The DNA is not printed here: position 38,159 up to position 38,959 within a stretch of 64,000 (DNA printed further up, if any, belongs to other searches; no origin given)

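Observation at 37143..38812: Isolated ATPase plus unknown-partner cassette between tsaB and ilvB: candidate undescribed defence-type system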

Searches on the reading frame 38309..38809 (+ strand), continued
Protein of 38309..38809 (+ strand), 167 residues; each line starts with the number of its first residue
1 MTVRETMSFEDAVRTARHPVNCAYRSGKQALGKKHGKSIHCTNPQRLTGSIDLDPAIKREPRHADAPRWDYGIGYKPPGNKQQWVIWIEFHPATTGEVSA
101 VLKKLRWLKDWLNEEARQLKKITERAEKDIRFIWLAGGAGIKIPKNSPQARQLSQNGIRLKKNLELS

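Call 43: find_encoding_contigs(protein=P0084, flank=10000, max_places=2)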
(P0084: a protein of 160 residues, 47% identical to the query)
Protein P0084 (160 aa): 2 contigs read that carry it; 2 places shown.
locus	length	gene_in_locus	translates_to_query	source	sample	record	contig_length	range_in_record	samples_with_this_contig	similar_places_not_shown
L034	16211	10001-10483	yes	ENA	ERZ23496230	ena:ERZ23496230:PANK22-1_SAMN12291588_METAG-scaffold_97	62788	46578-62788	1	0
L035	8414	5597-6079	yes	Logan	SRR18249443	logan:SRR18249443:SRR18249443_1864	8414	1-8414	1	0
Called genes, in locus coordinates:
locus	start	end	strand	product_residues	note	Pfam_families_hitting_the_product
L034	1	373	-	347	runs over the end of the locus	PF12849:PBP_like_2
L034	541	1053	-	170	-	PF01451:LMWPc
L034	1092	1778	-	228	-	PF00230:MIP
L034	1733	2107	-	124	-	PF12802:MarR_2 (faint), PF01022:HTH_5 (weak), PF12840:HTH_20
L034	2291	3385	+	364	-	PF03480:DctP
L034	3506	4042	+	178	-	PF04290:DctQ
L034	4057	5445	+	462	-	PF06808:DctM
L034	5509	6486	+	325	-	PF08279:HTH_11, PF25213:HVO_A0261_N (weak), PF13280:WYL, PF25583:WCX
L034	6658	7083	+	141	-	PF08797:HIRAN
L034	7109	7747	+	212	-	-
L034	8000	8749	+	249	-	PF18312:ScsC_N, PF13462:Thioredoxin_4, PF13098:Thioredoxin_2 (weak), PF01323:DSBA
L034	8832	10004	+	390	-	PF13304:AAA_21, PF13175:AAA_15 (weak)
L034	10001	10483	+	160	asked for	-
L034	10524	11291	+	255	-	PF00588:SpoU_methylase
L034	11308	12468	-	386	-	PF02771:Acyl-CoA_dh_N, PF02770:Acyl-CoA_dh_M, PF00441:Acyl-CoA_dh_1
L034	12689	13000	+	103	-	-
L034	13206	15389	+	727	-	PF13380:CoA_binding_2, PF13607:Succ_CoA_lig, PF13549:ATP-grasp_5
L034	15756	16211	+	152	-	?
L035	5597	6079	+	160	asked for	-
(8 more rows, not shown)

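Call 44: search_protein_representatives(alignment_id=A1)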
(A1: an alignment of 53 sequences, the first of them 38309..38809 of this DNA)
Query: 53 sequences, 160 profile positions. Proteins with E-value up to 0.001 (for the whole library): 1205; up to 1e-10: 894; up to 1e-30: 230. The best 150 are listed.
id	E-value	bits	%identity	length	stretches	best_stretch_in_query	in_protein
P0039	1.8e-70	252.2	-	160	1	1-160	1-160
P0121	4.6e-69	247.6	-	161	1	1-160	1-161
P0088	7.2e-62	224.2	-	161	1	1-160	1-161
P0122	2.4e-60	219.3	-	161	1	2-159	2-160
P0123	6.2e-59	214.7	-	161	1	1-160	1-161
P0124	8.7e-56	204.5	-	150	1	8-160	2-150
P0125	1.9e-55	203.4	-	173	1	2-159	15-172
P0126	5.9e-55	201.7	-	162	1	1-160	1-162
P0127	2.4e-52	193.2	-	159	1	2-159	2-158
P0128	3.0e-52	192.9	-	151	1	10-160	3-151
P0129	2.4e-51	190.0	-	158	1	1-160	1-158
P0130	7.5e-51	188.4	-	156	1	1-159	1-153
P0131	9.7e-51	188.0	-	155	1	1-158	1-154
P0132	3.0e-50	186.5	-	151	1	4-159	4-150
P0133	4.8e-50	185.8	-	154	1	1-159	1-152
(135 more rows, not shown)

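Call 48: search_solved_structures(query=A1, max_evalue=10)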
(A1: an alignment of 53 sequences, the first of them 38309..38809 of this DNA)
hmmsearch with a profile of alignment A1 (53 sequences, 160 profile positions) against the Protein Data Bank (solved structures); distinct sequences matched with E-value up to 10: 3.
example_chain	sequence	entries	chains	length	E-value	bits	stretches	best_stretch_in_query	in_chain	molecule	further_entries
6oad_A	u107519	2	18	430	0.021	17.9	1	59-119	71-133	Peptidase B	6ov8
6cxd_A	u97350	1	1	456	0.028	17.5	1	60-113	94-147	Peptidase B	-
6yjn_A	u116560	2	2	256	0.18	14.8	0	99-138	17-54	Beta carbonic anhydrase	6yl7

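Call 50: search_protein_families(library=padloc, alignment_id=A2, max_evalue=1e-8)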
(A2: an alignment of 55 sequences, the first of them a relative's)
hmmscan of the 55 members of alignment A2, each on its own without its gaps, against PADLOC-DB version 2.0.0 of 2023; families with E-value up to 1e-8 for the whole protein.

A. member 1, L004:726-1910:+ (395 aa): 0 families

B. families by the number of members that match (of 55 scanned): 10 families
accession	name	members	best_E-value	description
PDLC04135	mad3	2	2.5e-56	mads_3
PDLC04140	mad8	2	7e-29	mads_8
PDLC04966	PDC-S24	1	3.1e-189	-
PDLC02806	SspH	1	3.8e-62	SspH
PDLC02804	SspH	1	2e-53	SspH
PDLC02980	AriA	1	6.2e-19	-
PDLC03963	SoFic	1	4.8e-15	-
PDLC04164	AriA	1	2.8e-11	-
PDLC04892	PDC-S06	1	1.5e-10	-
PDLC02914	ATPase-Toprim_I-B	1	1.2e-09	-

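Call 51: search_protein_families(library=pfam, alignment_id=A2, max_evalue=1e-8)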
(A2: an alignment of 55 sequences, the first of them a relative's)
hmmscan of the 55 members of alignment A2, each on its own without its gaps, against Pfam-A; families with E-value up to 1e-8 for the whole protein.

A. member 1, L004:726-1910:+ (395 aa): 1 family
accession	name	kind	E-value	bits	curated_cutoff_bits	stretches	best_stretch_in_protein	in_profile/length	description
PF02515.22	CoA_transf_3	-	9.1e-128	426.9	23.3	1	12-378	1-365/366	CoA-transferase family III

B. families by the number of members that match (of 55 scanned): 69 families (the first 25 are shown)
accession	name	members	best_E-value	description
PF00005.33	ABC_tran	2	1.1e-53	ABC transporter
PF02518.31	HATPase_c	2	6.6e-24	Histidine kinase-, DNA gyrase B-, and HSP90-like ATPase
PF02538.19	Hydantoinase_B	1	1e-204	Hydantoinase B/oxoprolinase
PF01804.23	Penicil_amidase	1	3.6e-183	Penicillin amidase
PF00154.27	RecA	1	8.3e-140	recA bacterial DNA recombination protein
PF02515.22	CoA_transf_3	1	9.1e-128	CoA-transferase family III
PF00515.34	TPR_1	1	2.6e-116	Tetratricopeptide repeat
PF01968.24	Hydantoinase_A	1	6.3e-113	Hydantoinase/oxoprolinase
PF07733.18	DNA_pol3_alpha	1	5.3e-105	Bacterial DNA polymerase III alpha NTPase domain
PF07719.23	TPR_2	1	2e-87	Tetratricopeptide repeat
PF13414.12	TPR_11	1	3.4e-81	TPR repeat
PF13181.12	TPR_8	1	7.9e-80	Tetratricopeptide repeat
PF00291.31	PALP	1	6.5e-76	Pyridoxal-phosphate dependent enzyme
PF12974.12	Phosphonate-bd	1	1.1e-67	ABC transporter, phosphonate, periplasmic substrate-binding protein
PF01266.30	DAO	1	9.1e-65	FAD dependent oxidoreductase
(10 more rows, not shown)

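Call 52: search_protein_families(library=padloc, proteins=[L006:4788-5738:+, L006:5791-8487:+, L006:10740-11624:+, L006:11624-13213:-, L006:13213-14169:-, L009:5379-8696:+, L009:10447-11619:+, L009:11857-12930:-, L009:12914-13495:-, L009:13566-15803:-], max_evalue=0.000001)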
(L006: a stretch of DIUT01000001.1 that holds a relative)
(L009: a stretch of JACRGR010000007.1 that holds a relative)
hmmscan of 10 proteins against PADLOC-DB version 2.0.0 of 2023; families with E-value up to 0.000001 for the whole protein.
L006:4788-5738:+ (317 aa): 0 families

L006:5791-8487:+ (899 aa): 0 families

L006:10740-11624:+ (295 aa): 0 families

L006:11624-13213:- (529 aa): 0 families

L006:13213-14169:- (318 aa): 0 families

L009:5379-8696:+ (1106 aa): 0 families

L009:10447-11619:+ (391 aa): 0 families

L009:11857-12930:- (357 aa): 1 family
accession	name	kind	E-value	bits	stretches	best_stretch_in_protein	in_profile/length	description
PDLC04140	mad8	-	7.7e-07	26.9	0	64-139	24-95/314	mads_8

L009:12914-13495:- (193 aa): 0 families

L009:13566-15803:- (745 aa): 0 families

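Call 53: search_protein_families(library=padloc, proteins=[L003:2166-3149:-, L003:3768-6815:-, L003:6770-7948:-, L007:7330-8700:+, L007:10481-12154:-, L007:5609-6616:+, L004:5293-8088:-, L004:11698-12861:-, L005:5851-7545:-, L005:10609-11460:+], max_evalue=0.000001)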
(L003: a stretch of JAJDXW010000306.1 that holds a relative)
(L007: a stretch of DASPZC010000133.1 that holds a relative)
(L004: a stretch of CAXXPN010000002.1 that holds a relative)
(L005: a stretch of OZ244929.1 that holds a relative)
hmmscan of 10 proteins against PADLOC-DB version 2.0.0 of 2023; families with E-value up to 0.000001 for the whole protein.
L003:2166-3149:- (327 aa): 0 families

L003:3768-6815:- (1015 aa): 0 families

L003:6770-7948:- (392 aa): 0 families

L007:7330-8700:+ (457 aa): 0 families

L007:10481-12154:- (557 aa): 0 families

L007:5609-6616:+ (336 aa): 0 families

L004:5293-8088:- (931 aa): 0 families

L004:11698-12861:- (387 aa): 0 families

L005:5851-7545:- (564 aa): 0 families

L005:10609-11460:+ (284 aa): 0 families

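Call 54: search_protein_families(library=padloc, proteins=[L005:13235-15511:+, L005:15481-16503:+, L005:16594-18537:+, L005:2785-5025:+, L009:2203-3924:+, L007:1534-3153:+, L007:4433-5647:-, L004:12910-14421:-, L006:973-2649:+, L009:4325-5320:-], max_evalue=1e-8)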
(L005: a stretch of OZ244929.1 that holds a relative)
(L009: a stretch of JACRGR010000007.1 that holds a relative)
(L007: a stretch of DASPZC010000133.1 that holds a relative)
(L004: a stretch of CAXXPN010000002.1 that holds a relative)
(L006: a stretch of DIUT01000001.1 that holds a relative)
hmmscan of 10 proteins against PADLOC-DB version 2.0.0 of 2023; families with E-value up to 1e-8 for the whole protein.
L005:13235-15511:+ (759 aa): 0 families

L005:15481-16503:+ (341 aa): 0 families

L005:16594-18537:+ (648 aa): 0 families

L005:2785-5025:+ (747 aa): 3 families
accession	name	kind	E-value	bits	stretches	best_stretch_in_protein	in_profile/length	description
PDLC02806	SspH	-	3.8e-62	208.3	1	242-653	1349-1765/1766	SspH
PDLC02804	SspH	-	2e-53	179.3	1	323-646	1237-1554/1561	SspH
PDLC04140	mad8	-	7e-29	99.3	1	400-637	2-298/314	mads_8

L009:2203-3924:+ (574 aa): 0 families

L007:1534-3153:+ (540 aa): 1 family
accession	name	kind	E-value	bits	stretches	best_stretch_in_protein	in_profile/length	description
PDLC04135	mad3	-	9.8e-22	76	1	421-502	259-340/374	mads_3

L007:4433-5647:- (404 aa): 0 families

L004:12910-14421:- (503 aa): 2 families
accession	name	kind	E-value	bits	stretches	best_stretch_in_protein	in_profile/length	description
PDLC04966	PDC-S24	-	3.1e-189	628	1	12-501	4-490/497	-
PDLC03963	SoFic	-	4.8e-15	53.8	1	240-380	114-245/361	-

L006:973-2649:+ (559 aa): 6 families
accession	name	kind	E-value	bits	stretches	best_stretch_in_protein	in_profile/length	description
PDLC04135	mad3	-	2.5e-56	189.8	2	157-239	254-341/374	mads_3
PDLC04140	mad8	-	1e-20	72.5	2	20-223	12-235/314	mads_8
PDLC02980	AriA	-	6.2e-19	67.1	0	163-226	235-304/304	-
PDLC04164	AriA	-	2.8e-11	41.5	0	161-204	167-210/253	-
PDLC04892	PDC-S06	-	1.5e-10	38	0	164-228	612-681/843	-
PDLC02914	ATPase-Toprim_I-B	-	1.2e-09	35.9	0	345-374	18-47/443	-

L009:4325-5320:- (331 aa): 0 families

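Call 71: search_dna_similar(query=window:38309-38809:+, collection=plasmids, mode=protein, max_rows=15)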
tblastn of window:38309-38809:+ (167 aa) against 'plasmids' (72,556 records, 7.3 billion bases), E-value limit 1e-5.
Records with a match: 1; places in all: 1; records where one place covers at least 80% of the query: 1.
Best place of each record, by identity: <60% 1.
By first word of the organism name: Opitutaceae 1.
By predicted mobility (MOB-suite, as given by PLSDB): mobilizable 1.
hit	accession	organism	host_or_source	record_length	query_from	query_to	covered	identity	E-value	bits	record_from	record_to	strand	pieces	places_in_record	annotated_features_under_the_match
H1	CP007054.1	Opitutaceae bacterium TAV5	-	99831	6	167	97%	43.7%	1e-35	137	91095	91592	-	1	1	none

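Call 72: search_dna_similar(query=window:38309-38809:+, collection=phages, mode=protein, max_rows=15)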
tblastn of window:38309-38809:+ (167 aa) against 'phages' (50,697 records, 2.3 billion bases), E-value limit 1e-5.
No match.

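Call 73: get_annotated_region(hit=H1, flank=9000)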
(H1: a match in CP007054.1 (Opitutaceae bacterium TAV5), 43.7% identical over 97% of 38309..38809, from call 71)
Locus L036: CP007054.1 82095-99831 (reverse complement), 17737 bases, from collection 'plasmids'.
description: Opitutaceae bacterium TAV5 plasmid, complete sequence
organism: Opitutaceae bacterium TAV5 (NCBI taxid 794903)
taxonomy: Bacteria; Verrucomicrobiota; Opitutia; Opitutales; Opitutaceae; ; Opitutaceae bacterium TAV5
host: -; source: -; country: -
typing (MOB-suite, as given by PLSDB): mobilizable; replicon rep_cluster_253; relaxase MOBF
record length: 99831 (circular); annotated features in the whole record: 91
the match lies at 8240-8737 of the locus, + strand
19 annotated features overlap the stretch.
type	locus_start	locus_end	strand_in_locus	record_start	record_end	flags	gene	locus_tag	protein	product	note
CDS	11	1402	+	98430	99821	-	-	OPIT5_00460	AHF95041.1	hypothetical protein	-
CDS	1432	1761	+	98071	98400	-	-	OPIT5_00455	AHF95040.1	hypothetical protein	-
CDS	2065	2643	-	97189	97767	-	-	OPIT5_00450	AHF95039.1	hypothetical protein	-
CDS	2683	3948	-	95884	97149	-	-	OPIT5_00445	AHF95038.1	hypothetical protein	-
CDS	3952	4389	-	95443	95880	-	-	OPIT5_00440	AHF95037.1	family S24 peptidase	-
CDS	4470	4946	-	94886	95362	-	-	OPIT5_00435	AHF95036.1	hypothetical protein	-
CDS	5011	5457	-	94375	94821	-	-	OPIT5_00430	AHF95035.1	hypothetical protein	-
CDS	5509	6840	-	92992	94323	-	-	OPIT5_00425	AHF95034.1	hypothetical protein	-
CDS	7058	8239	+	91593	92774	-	-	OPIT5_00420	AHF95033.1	hypothetical protein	-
CDS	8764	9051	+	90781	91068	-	-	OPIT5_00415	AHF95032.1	LysR family transcriptional regulator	-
CDS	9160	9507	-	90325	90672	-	-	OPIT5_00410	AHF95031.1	hypothetical protein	-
CDS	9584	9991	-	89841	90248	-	-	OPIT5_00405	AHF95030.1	mucin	-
CDS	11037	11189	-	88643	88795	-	-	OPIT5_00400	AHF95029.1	hypothetical protein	-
CDS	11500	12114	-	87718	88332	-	-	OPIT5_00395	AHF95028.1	hypothetical protein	-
CDS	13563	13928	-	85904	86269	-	-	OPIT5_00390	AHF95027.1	hypothetical protein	-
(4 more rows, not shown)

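Call 76: search_protein_families(library=pfam, proteins=[L036:2683-3945:-, L036:3952-4386:-, L036:4470-4943:-, L036:5011-5454:-, L036:5509-6837:-, L036:2065-2640:-, L036:11-1399:+, L017:11517-12752:-, L009:10447-11619:+, L017:8069-8653:+], max_evalue=0.001)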
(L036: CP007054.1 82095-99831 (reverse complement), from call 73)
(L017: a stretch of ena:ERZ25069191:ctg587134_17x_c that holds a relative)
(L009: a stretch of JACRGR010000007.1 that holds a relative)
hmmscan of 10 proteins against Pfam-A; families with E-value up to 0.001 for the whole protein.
L036:2683-3945:- (420 aa): 3 families
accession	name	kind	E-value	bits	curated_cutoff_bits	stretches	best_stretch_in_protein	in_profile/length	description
PF00817.25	IMS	-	9.8e-33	113.6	23.2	1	4-145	1-146/148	impB/mucB/samB family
PF13438.11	DUF4113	-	1.1e-19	70.7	24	1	368-417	2-50/51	Domain of unknown function (DUF4113)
PF11799.13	IMS_C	-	7.8e-14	52.5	20.7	1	241-352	2-106/109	impB/mucB/samB family C-terminal domain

L036:3952-4386:- (144 aa): 1 family
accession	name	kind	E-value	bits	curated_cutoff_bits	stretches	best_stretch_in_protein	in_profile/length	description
PF00717.28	Peptidase_S24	-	8.6e-28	96.8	23.3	1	21-136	1-115/116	Peptidase S24-like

L036:4470-4943:- (157 aa): 0 families

L036:5011-5454:- (147 aa): 0 families

L036:5509-6837:- (442 aa): 1 family
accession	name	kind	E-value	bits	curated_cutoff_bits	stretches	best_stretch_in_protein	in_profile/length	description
PF08751.17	TrwC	-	4.3e-42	145.1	25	1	13-267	16-269/286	TrwC relaxase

L036:2065-2640:- (191 aa): 0 families

L036:11-1399:+ (463 aa): 1 family
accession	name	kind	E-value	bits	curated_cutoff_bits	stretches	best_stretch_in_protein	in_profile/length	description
PF04796.18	RepA_C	-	1.7e-12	48.4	26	1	239-395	2-165/181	Plasmid encoded RepA protein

L017:11517-12752:- (411 aa): 1 family
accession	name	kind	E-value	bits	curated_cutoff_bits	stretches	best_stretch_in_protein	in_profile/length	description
PF06224.18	AlkZ-like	-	3.5e-64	217.9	25.9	1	39-393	1-329/329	DNA glycosylase AlkZ-like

L009:10447-11619:+ (391 aa): 0 families

L017:8069-8653:+ (195 aa): 0 families

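Call 80: find_encoding_contigs(protein=P0037, flank=8000, max_places=1)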
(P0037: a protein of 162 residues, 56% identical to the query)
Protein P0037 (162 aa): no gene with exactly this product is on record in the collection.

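Call 81: find_encoding_contigs(protein=P0008, flank=8000, max_places=1)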
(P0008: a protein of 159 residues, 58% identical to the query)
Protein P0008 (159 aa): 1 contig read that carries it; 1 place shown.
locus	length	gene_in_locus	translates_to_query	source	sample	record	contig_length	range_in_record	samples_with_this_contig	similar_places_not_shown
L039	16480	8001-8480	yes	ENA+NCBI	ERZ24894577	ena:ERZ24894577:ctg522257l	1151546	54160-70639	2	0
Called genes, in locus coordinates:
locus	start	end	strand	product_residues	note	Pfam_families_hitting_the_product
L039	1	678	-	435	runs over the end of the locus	PF06808:DctM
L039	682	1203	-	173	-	PF04290:DctQ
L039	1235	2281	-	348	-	PF03480:DctP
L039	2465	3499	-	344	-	PF03480:DctP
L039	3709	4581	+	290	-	PF02668:TauD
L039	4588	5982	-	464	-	PF01546:Peptidase_M20, PF07687:M20_dimer (weak)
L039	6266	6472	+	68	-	-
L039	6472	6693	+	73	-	PF00903:Glyoxalase, PF18029:Glyoxalase_6 (weak)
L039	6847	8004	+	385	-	PF13175:AAA_15 (weak), PF13304:AAA_21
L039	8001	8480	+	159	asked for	-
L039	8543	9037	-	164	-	PF07813:LTXXQ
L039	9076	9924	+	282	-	PF00072:Response_reg, PF00486:Trans_reg_C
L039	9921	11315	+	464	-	PF00672:HAMP, PF00512:HisKA (weak), PF02518:HATPase_c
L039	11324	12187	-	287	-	PF01557:FAA_hydrolase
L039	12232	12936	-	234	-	PF00596:Aldolase_II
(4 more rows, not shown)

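Call 95: find_related_loci(query=A1, collection=viral_contigs, flank=8000)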
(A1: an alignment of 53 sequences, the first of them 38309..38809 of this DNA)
Query A1 (167 aa) in viral_contigs; peptide patterns used: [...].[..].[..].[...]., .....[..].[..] (x = any residue, [..] = any of these).
41 stretches matched a pattern, but none encodes a relative of the query by tblastn (E <= 1e-3).
